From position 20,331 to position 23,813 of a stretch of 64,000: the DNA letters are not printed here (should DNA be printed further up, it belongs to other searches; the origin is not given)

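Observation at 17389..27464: ECF sigma / anti-sigma-VWA / 2356-aa internally duplicated membrane giant: a three-gene module of unknown function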

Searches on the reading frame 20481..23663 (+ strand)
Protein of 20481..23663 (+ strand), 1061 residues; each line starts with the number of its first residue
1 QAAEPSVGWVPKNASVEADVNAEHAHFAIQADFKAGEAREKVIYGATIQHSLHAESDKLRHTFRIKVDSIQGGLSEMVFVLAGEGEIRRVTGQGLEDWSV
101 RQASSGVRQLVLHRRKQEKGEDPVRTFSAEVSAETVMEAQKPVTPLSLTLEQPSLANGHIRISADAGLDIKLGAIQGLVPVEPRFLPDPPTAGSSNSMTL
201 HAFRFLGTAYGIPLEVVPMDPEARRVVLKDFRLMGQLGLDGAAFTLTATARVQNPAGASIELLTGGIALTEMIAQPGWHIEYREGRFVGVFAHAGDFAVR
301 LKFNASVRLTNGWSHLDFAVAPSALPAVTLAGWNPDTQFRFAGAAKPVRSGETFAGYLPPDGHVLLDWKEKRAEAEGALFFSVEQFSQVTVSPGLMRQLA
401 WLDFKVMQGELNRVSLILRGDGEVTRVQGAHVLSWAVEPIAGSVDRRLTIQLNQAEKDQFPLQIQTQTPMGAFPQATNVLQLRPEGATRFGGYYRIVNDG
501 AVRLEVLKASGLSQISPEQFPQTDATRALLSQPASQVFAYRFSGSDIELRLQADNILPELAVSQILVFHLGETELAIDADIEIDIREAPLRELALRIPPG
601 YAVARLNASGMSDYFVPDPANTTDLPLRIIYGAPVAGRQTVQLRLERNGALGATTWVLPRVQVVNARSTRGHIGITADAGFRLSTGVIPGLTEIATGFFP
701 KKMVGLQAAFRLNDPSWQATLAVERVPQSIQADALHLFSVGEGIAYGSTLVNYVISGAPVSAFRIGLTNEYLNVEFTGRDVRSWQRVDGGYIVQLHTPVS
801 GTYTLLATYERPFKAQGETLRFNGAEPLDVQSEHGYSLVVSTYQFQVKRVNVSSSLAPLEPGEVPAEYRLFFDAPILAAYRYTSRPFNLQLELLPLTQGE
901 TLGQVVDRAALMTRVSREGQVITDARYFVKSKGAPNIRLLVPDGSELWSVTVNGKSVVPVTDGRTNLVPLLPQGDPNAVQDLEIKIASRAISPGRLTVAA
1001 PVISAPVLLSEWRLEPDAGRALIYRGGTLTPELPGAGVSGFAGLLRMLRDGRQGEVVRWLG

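Call 19: search_solved_structures(query=A1, max_evalue=10)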
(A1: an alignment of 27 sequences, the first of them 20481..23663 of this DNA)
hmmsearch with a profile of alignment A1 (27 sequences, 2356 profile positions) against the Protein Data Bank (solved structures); distinct sequences matched with E-value up to 10: 3.
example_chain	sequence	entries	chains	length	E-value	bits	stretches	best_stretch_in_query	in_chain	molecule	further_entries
8ch0_A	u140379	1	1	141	3.5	7.3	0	2160-2192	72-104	Consensus tetratricopeptide repeat protein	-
2fo7_A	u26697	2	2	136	4.4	7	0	2160-2192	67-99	SYNTHETIC CONSENSUS TPR PROTEIN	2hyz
8bu0_A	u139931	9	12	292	8.4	6.1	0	2159-2192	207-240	Consensus tetratricopeptide repeat protein | Crystal structure of an 8-repeat consensus TPR superhelix with Zinc. | Monomer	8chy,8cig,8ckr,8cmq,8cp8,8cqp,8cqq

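Call 28: predict_structure(alignment_id=A1)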
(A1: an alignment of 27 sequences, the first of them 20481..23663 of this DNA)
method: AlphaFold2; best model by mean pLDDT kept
length: 1061 residues; sequences in the alignment: 27
mean_pLDDT: 72.9   pTM: 0.31
mean pLDDT of the five models: 72.9, 70.5, 69.7, 65.8, 64.9
residues with pLDDT >= 90: 178; 70-90: 511; 50-70: 203; < 50: 169
segments of 3 or more residues with pLDDT < 50: 1-40, 192-197, 372-378, 620-622, 670-685, 687-726, 740-743, 815-820, 833-845, 870-877, 893-901, 1036-1042, 1058-1061
pLDDT, mean of each block of 10 residues (from residue 1): 33 42 40 35 85 90 92 85 91 87 82 73 80 84 90 90 85 88 76 54 89 81 71 84 89 79 88 82 87 87 86 84 82 76 75 83 85 44 92 85 87 90 87 90 88 88 88 76 89 87 81 87 73 75 88 69 76 72 71 80 83 70 66 71 81 60 65 33 42 34 31 39 48 57 57 68 74 74 81 79 75 50 57 40 52 75 57 51 70 44 73 84 90 82 87 88 83 76 88 70 79 80 64 53 51 49 36
secondary structure, 60 per line:
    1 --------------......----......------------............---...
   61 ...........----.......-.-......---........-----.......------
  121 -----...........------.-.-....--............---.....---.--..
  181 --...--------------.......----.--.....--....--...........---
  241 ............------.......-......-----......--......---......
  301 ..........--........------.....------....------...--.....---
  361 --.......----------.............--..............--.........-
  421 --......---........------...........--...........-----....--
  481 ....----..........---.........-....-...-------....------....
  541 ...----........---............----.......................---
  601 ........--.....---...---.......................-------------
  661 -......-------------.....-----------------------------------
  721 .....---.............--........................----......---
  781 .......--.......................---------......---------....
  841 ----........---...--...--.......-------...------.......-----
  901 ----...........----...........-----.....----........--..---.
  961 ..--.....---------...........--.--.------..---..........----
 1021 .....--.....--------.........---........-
elements in order (helices of 4 or more, strands of 3 or more residues): E15-20 E25-30 E43-54 E58-71 E76-82 E86-91 E95-102 E108-114 E126-136 E147-150 E156-164 E168-172 E200-206 E214-218 H221-224 E227-237 E241-252 E259-265 E267-272 E278-283 E286-291 E295-310 E313-320 E327-331 E338-341 E348-350 E353-357 E363-369 E380-392 E395-408 E411-419 E423-428 E432-439 E446-456 E459-469 E475-478 E481-484 E489-498 E502-510 E512-515 H527-530 E537-543 E548-555 E559-570 E575-597 E601-608 E611-615 E625-647 E662-667 E681-685 E721-725 E729-741 E744-767 E772-777 E781-787 E790-812 E822-827 E837-840 E845-852 E856-858 H866-872 E880-882 E889-895 E905-915 E920-930 E936-940 E945-952 E960-962 E965-969 E979-989 E1007-1016 E1021-1025 E1028-1032 H1041-1049 H1053-1060

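Call 32: fold_search(model_id=the predicted structure, library=pdb)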
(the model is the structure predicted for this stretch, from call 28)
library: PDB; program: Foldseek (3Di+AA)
matches with E <= 10: 882; with E <= 0.001: 61
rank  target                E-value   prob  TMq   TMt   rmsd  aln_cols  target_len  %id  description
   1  9ijj_O                6.9e-09  0.97  0.08  0.07  111.1      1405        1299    8  In situ structure of the central apparatus in mouse sperm axoneme. (released 2025-06-04)
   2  6s7t_E                2.0e-08  1.00  0.17  0.34  11.4       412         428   11  Cryo-EM structure of human oligosaccharyltransferase complex OST-B (released 2019-12-18)
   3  6s7o_E                4.8e-07  1.00  0.18  0.29  11.5       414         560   11  Cryo-EM structure of human oligosaccharyltransferase complex OST-A (released 2019-12-18)
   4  8b6l_O                1.2e-06  1.00  0.18  0.28  11.6       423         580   10  Subtomogram average of the human Sec61-TRAP-OSTA-translocon (released 2022-12-07)
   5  8t2v_A                1.2e-06  0.99  0.10  0.11  32.9       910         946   10  Cryo-EM Structures of Full-length Integrin alphaIIbbeta3 in Native Lipids (released 2023-07-26)
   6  8pn9_E                1.4e-06  1.00  0.17  0.29  11.6       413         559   12  Structure of human oligosaccharyltransferase OST-A complex bound to NGI-1 (released 2024-05-08)
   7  7u06_B                1.4e-06  0.99  0.08  0.10  24.6       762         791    8  Structure of the yeast TRAPPII-Rab11/Ypt32 complex in the closed/open state (composite structure) (released 2022-04-27)
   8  4nen_A                1.6e-06  0.96  0.08  0.08  28.4       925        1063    9  An internal ligand-bound, metastable state of a leukocyte integrin, aXb2 (released 2014-01-15)
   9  9e8a_A                1.9e-06  0.99  0.11  0.12  32.3      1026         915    9  Integrin aIIbb3 bent conformation from human platelet membrane crude preparation (released 2025-10-15)
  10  5es4_G                2.1e-06  0.84  0.08  0.09  30.2      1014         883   10  RE-REFINEMENT OF INTEGRIN ALPHAXBETA2 ECTODOMAIN IN THE CLOSED/BENT CONFORMATION (released 2016-03-02)
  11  7usm_A                2.4e-06  0.93  0.08  0.10  30.5       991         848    9  Integrin alphaM/beta2 ectodomain (released 2022-08-17)
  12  7nxd_A                2.6e-06  1.00  0.12  0.14  21.3       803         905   10  Cryo-EM structure of human integrin alpha5beta1 in the half-bent conformation (released 2021-08-25)
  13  8xen_A                2.9e-06  0.99  0.12  0.13  40.5       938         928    8  Cryo-EM structure of integrin ITGAV/ITGB3 complex, conformation 4 (released 2024-12-18)
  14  4g1e_A                3.8e-06  0.97  0.09  0.10  31.4       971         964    8  Crystal structure of integrin alpha V beta 3 with coil-coiled tag. (released 2012-12-12)
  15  6ezn_A                4.0e-06  1.00  0.11  0.24  27.3       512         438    8  Cryo-EM structure of the yeast oligosaccharyltransferase (OST) complex (released 2018-01-17)
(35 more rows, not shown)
